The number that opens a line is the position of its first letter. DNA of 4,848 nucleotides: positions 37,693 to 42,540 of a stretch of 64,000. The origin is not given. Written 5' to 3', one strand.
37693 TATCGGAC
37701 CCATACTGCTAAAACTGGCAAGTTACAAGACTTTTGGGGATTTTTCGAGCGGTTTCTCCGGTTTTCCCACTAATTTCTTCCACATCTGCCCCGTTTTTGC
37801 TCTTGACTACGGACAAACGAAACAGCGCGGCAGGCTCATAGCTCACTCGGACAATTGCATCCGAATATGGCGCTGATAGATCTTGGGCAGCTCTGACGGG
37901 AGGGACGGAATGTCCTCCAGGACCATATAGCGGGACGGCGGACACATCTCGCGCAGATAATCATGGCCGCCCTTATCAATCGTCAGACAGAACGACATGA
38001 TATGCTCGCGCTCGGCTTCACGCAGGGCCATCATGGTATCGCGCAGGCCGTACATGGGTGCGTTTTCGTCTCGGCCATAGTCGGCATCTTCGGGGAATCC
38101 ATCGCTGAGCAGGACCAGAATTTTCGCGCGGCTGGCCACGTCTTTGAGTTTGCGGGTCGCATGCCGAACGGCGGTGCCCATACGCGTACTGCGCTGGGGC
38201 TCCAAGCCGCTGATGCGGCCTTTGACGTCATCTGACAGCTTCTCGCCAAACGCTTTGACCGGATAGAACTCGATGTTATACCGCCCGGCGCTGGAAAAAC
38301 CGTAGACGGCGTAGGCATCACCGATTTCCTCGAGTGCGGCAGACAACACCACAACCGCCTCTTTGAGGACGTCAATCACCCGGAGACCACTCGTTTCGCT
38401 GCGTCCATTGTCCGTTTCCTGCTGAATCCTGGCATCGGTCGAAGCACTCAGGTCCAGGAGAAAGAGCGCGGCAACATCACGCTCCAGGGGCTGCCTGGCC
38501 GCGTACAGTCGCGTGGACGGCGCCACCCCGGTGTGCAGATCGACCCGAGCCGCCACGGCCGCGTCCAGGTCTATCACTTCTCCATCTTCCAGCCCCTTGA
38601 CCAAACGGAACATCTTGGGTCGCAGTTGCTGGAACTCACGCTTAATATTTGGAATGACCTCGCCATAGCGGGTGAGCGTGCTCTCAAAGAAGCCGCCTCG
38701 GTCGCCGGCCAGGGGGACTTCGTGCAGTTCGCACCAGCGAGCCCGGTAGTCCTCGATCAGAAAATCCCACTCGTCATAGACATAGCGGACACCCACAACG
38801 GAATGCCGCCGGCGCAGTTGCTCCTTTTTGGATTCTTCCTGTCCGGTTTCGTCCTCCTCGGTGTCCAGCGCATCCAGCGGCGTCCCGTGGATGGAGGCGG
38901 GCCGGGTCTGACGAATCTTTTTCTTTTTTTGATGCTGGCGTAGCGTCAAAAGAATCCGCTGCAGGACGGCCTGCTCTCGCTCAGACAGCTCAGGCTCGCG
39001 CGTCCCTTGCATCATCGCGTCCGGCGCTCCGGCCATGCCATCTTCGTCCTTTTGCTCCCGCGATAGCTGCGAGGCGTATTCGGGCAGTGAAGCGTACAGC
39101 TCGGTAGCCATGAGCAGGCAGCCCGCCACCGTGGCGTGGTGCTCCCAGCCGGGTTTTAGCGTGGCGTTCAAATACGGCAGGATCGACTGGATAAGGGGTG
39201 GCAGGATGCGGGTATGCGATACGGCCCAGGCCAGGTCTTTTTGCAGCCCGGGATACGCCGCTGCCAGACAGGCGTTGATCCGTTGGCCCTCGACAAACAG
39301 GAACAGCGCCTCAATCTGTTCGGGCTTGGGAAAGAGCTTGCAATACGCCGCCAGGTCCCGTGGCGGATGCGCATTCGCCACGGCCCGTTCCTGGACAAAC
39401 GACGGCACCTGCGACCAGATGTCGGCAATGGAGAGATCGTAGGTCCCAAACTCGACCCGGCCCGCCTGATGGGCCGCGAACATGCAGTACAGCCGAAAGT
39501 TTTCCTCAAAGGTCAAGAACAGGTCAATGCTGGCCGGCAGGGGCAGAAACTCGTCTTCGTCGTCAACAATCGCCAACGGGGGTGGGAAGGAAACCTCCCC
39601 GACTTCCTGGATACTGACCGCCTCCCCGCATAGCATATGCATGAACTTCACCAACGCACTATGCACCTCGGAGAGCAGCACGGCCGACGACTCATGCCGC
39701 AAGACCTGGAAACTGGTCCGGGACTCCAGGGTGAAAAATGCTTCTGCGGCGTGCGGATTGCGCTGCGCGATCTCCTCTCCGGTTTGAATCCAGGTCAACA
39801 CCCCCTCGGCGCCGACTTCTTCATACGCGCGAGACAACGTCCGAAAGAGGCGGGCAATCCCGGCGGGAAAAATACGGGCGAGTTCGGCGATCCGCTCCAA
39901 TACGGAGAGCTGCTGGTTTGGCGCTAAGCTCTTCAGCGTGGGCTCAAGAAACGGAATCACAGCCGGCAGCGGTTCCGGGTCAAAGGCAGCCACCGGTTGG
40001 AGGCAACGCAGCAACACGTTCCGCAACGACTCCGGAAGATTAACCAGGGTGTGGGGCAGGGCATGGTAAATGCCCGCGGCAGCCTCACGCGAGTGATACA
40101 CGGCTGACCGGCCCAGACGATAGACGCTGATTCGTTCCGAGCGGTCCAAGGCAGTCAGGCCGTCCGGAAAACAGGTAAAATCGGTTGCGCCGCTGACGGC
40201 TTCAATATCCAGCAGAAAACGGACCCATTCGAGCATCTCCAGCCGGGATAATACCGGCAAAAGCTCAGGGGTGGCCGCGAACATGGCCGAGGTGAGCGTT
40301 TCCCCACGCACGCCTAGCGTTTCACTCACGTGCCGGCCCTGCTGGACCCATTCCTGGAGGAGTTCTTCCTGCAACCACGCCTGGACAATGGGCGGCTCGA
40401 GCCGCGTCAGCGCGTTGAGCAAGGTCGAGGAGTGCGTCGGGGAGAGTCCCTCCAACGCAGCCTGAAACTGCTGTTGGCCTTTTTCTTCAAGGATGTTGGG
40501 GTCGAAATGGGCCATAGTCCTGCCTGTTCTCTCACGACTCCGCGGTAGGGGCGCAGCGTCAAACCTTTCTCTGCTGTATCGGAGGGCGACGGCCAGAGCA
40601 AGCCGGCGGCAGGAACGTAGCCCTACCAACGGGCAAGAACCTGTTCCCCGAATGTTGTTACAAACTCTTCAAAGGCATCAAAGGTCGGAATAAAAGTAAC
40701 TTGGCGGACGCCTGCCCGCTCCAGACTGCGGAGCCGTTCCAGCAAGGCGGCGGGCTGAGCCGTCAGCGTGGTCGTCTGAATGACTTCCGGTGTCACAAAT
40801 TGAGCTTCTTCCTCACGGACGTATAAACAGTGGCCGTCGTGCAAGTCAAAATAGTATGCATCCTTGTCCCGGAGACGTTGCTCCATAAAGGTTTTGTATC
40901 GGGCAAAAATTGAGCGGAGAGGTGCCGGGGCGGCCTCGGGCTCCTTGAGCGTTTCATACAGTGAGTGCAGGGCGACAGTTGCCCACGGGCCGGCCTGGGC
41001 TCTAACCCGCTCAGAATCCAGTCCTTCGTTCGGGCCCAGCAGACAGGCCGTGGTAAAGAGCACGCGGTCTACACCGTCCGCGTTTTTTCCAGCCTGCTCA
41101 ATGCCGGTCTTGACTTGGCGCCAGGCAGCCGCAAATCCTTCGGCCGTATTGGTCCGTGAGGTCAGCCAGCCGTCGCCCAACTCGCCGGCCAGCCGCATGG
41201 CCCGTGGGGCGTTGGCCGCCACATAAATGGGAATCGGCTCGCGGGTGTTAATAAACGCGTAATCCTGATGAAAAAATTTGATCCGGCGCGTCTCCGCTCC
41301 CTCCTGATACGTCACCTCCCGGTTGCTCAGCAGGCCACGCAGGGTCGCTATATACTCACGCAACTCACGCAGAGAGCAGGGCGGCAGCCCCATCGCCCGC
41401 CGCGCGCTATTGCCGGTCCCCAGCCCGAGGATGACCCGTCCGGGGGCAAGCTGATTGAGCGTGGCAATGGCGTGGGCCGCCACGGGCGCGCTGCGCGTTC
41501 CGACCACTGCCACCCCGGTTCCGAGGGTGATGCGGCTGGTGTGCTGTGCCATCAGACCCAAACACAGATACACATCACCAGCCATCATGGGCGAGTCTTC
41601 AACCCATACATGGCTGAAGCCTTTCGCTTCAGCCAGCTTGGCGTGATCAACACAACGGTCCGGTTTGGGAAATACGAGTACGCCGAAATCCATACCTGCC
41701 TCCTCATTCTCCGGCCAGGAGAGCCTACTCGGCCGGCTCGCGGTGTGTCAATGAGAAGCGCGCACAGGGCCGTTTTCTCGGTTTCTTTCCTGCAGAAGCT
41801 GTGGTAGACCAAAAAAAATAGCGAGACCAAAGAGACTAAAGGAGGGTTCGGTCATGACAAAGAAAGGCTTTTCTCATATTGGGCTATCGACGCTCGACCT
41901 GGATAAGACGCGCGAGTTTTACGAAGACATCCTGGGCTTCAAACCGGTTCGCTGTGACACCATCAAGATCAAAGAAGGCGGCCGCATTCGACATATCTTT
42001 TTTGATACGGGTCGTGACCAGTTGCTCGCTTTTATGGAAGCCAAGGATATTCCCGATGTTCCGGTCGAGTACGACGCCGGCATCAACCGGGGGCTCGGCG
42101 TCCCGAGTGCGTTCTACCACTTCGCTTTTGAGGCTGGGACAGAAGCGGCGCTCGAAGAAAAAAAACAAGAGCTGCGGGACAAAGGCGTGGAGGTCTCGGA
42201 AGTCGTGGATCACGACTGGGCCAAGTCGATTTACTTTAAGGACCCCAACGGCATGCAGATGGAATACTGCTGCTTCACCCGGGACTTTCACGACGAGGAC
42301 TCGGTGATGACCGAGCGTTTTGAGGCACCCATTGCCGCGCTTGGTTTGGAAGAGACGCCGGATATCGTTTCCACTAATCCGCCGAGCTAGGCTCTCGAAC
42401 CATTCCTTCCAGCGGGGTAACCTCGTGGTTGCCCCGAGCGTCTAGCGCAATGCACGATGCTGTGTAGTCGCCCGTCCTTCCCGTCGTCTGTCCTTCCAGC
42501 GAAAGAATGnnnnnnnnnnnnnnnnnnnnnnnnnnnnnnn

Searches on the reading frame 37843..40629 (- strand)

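Call 14: search_protein_families(library=pfam, proteins=[window:37843-40629:-], max_evalue=0.001)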
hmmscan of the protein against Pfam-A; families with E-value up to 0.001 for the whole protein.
window:37843-40629:- (928 aa): 1 family
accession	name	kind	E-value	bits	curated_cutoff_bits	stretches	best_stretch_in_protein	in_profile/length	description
PF00092.34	VWA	-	1.2e-05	26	23.8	1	750-907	19-165/174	von Willebrand factor type A domain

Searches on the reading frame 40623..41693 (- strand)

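Call 14: search_protein_families(library=pfam, proteins=[window:40623-41693:-], max_evalue=0.001)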
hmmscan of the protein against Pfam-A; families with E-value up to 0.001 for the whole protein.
window:40623-41693:- (356 aa): 1 family
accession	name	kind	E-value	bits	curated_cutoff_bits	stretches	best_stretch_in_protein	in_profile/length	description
PF00296.26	Bac_luciferase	-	6.7e-47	160.8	27.9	1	10-331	21-314/314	Luciferase-like monooxygenase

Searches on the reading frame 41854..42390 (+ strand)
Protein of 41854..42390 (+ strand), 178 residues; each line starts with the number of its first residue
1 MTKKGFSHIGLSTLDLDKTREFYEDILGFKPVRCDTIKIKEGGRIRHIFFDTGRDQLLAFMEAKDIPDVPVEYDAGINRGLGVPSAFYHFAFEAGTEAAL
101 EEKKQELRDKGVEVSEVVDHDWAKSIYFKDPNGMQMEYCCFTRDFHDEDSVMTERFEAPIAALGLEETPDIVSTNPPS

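Call 14: search_protein_families(library=pfam, proteins=[window:41854-42390:+], max_evalue=0.001)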
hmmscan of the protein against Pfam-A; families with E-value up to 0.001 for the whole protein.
window:41854-42390:+ (178 aa): 2 families
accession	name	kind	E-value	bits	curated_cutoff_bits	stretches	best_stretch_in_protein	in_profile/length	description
PF00903.31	Glyoxalase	-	4.9e-17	62.9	20.6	1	6-137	2-120/121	Glyoxalase/Bleomycin resistance protein/Dioxygenase superfamily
PF13669.12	Glyoxalase_4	-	1.9e-06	28.5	27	1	8-116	2-95/109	Glyoxalase/Bleomycin resistance protein/Dioxygenase superfamily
